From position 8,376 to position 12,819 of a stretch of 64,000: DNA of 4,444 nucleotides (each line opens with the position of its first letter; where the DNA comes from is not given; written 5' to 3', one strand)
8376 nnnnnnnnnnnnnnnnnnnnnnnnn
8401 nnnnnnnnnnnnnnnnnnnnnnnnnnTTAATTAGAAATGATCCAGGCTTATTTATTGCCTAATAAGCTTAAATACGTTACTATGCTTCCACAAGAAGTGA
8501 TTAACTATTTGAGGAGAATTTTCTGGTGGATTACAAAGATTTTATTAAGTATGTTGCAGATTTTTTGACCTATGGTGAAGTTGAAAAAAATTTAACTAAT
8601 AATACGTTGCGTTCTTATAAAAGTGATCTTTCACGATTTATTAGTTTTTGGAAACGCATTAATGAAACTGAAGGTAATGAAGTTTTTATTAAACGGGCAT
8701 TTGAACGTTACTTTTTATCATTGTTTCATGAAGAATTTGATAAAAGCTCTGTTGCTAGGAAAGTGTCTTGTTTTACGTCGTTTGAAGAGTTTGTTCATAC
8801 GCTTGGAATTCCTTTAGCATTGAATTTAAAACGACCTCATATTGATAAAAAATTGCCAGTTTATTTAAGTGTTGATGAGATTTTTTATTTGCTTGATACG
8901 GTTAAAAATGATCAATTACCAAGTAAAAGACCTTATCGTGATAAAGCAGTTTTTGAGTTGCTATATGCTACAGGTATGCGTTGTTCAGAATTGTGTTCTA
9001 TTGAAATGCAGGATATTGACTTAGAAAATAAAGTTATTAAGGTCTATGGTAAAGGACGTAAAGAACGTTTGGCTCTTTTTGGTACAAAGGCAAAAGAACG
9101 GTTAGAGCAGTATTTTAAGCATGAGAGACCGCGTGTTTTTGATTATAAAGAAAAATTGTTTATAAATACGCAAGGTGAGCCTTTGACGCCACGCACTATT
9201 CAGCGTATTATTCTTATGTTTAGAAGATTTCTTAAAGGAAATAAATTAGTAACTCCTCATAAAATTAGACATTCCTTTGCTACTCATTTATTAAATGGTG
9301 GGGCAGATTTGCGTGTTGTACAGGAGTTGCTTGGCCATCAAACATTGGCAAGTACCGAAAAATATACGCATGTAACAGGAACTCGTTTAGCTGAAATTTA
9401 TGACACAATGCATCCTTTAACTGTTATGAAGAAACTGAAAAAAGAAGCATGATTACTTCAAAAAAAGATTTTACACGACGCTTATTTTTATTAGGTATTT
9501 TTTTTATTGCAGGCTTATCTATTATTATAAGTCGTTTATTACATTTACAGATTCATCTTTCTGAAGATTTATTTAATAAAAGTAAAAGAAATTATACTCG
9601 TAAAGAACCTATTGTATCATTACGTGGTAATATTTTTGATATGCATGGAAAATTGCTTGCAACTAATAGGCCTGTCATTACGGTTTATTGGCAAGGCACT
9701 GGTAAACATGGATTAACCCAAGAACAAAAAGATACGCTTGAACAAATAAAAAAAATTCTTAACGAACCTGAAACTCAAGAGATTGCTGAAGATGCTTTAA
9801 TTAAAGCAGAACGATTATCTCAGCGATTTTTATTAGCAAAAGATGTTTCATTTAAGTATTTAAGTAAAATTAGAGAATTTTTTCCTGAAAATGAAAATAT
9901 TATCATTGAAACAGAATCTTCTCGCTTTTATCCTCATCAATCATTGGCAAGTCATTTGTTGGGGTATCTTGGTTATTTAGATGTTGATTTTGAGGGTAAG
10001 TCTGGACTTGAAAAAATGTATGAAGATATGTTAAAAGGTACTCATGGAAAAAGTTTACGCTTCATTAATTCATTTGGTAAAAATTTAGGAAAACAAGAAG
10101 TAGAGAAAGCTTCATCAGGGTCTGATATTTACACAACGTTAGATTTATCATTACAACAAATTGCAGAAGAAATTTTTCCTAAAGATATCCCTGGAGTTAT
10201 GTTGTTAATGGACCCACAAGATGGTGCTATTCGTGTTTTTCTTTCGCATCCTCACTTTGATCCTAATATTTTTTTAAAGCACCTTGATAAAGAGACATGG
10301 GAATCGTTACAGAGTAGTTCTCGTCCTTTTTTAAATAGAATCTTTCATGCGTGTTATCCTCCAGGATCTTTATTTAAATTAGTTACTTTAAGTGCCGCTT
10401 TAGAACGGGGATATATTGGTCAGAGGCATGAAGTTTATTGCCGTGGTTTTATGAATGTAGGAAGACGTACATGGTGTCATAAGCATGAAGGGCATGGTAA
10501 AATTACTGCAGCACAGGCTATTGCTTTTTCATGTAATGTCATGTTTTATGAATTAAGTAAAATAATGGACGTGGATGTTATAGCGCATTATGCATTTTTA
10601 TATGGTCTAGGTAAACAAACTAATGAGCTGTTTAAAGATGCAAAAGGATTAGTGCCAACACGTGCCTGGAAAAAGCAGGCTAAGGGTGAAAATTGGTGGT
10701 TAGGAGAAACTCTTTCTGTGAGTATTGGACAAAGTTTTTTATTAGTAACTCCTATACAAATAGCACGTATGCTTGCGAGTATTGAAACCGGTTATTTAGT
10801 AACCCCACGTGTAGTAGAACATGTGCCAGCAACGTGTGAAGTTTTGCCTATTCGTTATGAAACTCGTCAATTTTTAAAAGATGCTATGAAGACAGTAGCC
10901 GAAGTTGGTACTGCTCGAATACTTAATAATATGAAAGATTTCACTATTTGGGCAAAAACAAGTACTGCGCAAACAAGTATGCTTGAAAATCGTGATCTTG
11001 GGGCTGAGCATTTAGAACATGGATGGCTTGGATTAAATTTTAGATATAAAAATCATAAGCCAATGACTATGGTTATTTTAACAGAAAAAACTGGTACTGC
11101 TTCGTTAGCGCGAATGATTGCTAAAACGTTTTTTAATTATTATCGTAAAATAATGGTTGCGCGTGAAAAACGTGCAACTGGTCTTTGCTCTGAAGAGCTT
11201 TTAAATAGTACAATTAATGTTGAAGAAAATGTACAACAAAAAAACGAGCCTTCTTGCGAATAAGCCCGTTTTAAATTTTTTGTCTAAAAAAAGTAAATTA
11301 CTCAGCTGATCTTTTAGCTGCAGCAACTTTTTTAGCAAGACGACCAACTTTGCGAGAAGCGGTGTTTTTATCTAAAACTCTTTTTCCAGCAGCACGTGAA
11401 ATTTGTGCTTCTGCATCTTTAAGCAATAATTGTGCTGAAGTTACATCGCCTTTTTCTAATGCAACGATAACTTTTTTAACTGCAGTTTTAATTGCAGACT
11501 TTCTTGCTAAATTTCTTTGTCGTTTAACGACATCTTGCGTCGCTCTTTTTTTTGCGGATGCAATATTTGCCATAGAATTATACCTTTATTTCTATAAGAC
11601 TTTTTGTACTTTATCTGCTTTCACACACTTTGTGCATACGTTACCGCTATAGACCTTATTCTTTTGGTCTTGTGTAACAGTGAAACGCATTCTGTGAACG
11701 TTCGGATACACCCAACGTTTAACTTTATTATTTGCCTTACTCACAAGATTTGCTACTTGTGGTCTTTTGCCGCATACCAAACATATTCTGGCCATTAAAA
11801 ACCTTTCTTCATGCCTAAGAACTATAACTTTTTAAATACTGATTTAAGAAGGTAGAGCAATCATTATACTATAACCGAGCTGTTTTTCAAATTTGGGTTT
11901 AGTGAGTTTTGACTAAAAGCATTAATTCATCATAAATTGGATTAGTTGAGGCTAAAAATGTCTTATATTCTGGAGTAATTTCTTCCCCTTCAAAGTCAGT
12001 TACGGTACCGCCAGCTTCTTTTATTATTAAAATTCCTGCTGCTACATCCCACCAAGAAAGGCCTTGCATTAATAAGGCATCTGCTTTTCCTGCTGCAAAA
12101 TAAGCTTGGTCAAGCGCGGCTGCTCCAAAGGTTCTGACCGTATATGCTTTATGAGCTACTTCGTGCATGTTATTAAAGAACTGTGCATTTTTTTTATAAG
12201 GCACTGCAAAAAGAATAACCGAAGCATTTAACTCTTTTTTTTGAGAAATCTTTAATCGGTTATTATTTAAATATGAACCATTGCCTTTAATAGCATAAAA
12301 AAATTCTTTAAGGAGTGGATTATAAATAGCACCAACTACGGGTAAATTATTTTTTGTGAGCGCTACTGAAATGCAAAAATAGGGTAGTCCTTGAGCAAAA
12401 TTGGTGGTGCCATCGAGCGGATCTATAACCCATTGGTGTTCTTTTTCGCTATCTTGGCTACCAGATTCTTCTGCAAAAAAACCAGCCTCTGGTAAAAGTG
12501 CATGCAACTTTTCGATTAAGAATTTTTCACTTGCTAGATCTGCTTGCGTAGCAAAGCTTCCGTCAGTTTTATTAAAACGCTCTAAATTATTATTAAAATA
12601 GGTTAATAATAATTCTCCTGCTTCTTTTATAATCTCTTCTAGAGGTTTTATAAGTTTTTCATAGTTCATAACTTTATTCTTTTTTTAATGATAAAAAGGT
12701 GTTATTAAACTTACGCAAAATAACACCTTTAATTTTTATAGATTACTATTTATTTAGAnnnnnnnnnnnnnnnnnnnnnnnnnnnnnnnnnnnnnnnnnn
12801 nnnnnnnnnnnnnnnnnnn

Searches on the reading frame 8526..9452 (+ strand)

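Call 49: search_protein_families(library=pfam, proteins=[window:8526-9452:+], max_evalue=0.00001)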
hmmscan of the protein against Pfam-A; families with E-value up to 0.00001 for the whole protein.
window:8526-9452:+ (308 aa): 2 families
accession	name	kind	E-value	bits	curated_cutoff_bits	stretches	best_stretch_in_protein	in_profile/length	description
PF00589.27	Phage_integrase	-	3.1e-44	151.2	27.1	1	114-284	3-169/172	Phage integrase family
PF02899.23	Phage_int_SAM_1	-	6.5e-07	30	22.3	0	11-89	2-78/83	Phage integrase, N-terminal SAM-like domain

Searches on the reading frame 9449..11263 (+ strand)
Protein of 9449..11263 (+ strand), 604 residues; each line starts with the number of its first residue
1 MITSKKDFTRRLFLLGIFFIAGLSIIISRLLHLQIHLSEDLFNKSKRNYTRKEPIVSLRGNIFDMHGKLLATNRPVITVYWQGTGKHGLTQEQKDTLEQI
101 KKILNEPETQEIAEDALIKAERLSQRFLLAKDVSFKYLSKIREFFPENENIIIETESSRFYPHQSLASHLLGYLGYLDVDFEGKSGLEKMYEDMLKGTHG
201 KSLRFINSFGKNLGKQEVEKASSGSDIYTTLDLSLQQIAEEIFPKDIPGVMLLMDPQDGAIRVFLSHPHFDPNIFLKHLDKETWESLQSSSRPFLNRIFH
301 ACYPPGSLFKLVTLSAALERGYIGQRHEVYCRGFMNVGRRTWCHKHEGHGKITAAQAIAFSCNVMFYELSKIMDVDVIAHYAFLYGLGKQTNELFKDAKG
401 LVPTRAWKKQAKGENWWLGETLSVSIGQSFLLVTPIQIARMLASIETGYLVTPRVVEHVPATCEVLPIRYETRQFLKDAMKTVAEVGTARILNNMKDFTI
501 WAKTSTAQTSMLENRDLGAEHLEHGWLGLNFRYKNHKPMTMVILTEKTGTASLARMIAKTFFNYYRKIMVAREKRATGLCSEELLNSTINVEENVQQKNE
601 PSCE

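Call 49: search_protein_families(library=pfam, proteins=[window:9449-11263:+], max_evalue=0.00001)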
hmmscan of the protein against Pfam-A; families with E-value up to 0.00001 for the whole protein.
window:9449-11263:+ (604 aa): 2 families
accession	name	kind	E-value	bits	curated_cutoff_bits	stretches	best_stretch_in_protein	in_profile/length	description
PF00905.27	Transpeptidase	-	1.2e-37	130.2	22.1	1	249-558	1-294/299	Penicillin binding protein transpeptidase domain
PF03717.20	PBP_dimer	-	5.5e-25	89.3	24.4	1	55-214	2-177/180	Penicillin-binding Protein dimerisation domain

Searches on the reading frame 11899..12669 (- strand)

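Call 49: search_protein_families(library=pfam, proteins=[window:11899-12669:-], max_evalue=0.00001)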
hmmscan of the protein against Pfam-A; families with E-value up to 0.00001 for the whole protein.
window:11899-12669:- (256 aa): 1 family
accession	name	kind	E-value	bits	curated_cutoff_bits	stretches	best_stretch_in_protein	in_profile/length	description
PF00459.30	Inositol_P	-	9.2e-63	212.7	27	1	3-249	2-261/271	Inositol monophosphatase family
